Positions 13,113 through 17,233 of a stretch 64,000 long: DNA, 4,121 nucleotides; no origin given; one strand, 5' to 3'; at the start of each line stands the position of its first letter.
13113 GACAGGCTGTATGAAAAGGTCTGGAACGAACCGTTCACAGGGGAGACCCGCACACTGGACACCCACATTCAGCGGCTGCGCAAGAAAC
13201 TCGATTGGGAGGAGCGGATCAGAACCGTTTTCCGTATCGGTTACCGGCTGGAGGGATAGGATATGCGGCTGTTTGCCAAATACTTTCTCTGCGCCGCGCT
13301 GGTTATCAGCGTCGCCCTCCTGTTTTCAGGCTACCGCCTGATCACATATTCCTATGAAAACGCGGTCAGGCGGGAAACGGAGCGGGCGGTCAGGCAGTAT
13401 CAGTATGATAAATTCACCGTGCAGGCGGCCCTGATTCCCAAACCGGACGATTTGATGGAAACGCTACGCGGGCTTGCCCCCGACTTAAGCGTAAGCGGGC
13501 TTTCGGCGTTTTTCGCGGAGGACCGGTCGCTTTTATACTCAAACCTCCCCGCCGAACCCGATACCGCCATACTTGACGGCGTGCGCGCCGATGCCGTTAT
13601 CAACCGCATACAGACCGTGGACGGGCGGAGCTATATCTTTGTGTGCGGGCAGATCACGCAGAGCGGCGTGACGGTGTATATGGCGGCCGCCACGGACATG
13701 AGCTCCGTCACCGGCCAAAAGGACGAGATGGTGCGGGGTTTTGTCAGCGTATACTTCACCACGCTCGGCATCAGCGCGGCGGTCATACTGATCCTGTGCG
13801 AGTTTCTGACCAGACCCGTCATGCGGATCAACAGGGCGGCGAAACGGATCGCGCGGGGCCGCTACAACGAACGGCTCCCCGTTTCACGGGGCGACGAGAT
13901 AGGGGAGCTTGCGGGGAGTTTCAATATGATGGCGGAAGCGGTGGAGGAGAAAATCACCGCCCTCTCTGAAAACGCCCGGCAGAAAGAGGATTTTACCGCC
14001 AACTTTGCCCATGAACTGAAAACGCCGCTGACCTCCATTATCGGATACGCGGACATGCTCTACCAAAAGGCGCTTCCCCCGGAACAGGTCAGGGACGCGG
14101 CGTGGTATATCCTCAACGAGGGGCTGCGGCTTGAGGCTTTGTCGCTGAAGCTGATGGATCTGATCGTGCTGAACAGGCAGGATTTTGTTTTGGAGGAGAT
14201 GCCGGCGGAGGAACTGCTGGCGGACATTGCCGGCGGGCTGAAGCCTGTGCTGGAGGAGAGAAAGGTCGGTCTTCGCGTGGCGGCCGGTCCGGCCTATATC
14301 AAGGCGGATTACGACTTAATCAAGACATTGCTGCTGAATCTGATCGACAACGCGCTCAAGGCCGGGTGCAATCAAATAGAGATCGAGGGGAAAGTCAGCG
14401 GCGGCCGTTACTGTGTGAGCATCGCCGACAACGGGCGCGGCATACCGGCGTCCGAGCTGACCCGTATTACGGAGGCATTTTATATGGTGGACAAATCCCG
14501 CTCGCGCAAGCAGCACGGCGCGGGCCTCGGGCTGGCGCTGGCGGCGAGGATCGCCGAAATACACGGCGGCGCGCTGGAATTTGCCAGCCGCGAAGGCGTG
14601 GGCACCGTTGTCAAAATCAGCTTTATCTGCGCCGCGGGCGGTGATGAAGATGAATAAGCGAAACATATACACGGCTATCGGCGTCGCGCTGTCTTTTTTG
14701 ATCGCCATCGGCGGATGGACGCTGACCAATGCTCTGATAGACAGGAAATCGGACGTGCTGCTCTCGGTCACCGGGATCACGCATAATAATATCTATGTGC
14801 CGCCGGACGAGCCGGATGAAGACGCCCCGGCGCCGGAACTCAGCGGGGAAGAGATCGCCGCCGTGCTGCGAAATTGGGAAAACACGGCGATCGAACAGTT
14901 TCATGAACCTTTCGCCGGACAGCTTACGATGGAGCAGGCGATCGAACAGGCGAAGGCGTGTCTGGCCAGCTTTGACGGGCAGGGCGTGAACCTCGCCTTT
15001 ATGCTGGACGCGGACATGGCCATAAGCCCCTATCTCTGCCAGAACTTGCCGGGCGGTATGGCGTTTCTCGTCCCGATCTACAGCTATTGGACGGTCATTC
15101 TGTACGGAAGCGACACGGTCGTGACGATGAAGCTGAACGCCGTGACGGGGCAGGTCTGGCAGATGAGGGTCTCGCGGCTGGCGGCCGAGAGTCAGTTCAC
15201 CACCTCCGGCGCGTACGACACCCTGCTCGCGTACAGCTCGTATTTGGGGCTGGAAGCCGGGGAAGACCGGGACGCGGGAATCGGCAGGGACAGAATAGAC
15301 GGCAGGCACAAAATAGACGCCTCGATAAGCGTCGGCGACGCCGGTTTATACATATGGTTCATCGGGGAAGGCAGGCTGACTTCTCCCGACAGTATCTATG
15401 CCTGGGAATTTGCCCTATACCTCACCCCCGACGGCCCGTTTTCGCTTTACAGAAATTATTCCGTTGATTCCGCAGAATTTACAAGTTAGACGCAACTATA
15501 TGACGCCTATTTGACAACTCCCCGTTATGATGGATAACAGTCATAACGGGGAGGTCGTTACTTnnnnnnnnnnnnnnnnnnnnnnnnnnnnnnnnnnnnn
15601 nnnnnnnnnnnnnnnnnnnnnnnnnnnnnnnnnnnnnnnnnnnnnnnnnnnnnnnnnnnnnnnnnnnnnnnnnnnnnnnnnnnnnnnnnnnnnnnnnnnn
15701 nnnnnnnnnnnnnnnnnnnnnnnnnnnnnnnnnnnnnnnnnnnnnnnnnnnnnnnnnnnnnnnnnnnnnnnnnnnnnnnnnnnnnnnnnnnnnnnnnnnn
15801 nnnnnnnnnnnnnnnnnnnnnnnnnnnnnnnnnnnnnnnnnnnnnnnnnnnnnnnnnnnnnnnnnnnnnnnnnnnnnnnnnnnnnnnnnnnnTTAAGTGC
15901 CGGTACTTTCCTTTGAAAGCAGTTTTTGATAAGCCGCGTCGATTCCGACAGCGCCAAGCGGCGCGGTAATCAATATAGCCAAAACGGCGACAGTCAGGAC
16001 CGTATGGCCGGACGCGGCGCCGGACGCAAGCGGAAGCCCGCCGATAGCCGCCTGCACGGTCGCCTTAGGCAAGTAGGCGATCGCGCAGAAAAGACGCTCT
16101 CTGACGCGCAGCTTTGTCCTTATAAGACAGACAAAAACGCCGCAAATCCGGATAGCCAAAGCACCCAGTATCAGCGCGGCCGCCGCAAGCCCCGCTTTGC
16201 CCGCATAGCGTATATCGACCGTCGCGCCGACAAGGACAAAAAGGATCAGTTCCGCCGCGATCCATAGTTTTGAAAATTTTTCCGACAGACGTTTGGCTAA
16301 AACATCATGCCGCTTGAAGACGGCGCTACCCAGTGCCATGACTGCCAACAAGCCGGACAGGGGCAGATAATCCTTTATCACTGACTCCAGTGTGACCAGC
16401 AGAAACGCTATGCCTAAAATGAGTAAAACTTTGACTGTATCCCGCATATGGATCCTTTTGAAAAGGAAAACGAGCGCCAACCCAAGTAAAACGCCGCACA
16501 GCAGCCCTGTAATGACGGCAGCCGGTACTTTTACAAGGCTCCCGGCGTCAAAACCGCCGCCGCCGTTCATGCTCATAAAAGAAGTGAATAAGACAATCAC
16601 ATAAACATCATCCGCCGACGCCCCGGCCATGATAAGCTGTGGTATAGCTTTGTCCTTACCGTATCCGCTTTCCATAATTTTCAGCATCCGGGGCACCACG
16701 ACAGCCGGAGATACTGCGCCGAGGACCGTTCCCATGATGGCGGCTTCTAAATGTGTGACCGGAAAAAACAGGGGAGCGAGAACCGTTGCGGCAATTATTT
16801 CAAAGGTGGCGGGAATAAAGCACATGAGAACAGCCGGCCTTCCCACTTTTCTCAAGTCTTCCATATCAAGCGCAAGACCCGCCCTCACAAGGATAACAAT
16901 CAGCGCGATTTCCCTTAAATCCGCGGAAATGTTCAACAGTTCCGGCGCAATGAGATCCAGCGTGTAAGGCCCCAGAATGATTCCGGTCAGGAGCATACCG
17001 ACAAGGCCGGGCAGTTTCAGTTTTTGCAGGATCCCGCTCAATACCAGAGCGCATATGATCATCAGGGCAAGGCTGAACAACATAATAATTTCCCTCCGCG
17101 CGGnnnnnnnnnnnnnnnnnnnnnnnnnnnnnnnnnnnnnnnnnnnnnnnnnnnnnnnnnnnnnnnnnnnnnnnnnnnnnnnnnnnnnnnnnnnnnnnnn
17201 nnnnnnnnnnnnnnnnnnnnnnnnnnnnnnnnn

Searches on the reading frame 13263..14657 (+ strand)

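Call 56: search_protein_families(library=pfam, proteins=[window:13263-14657:+], max_evalue=0.00001)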
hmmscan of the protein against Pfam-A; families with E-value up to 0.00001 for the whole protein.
window:13263-14657:+ (464 aa): 4 families
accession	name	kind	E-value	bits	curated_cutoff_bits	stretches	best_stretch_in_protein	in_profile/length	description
PF02518.31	HATPase_c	-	5.3e-23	82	26.4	1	349-453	2-106/111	Histidine kinase-, DNA gyrase B-, and HSP90-like ATPase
PF00672.30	HAMP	-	5.3e-15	55.9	25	1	182-228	6-52/53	HAMP domain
PF00512.31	HisKA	-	7.6e-12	45.5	26.9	1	240-300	1-60/66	His Kinase A (phospho-acceptor) domain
PF13589.12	HATPase_c_3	-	1.5e-07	31.9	25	1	355-428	5-81/137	Histidine kinase-, DNA gyrase B-, and HSP90-like ATPase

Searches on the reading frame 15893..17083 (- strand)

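Call 56: search_protein_families(library=pfam, proteins=[window:15893-17083:-], max_evalue=0.00001)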
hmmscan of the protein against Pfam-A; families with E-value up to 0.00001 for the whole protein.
window:15893-17083:- (396 aa): 1 family
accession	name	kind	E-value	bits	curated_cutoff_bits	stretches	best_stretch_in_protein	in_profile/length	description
PF00999.27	Na_H_Exchanger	-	1.4e-44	152.9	26.2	1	12-377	4-365/375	Sodium/hydrogen exchanger, transmembrane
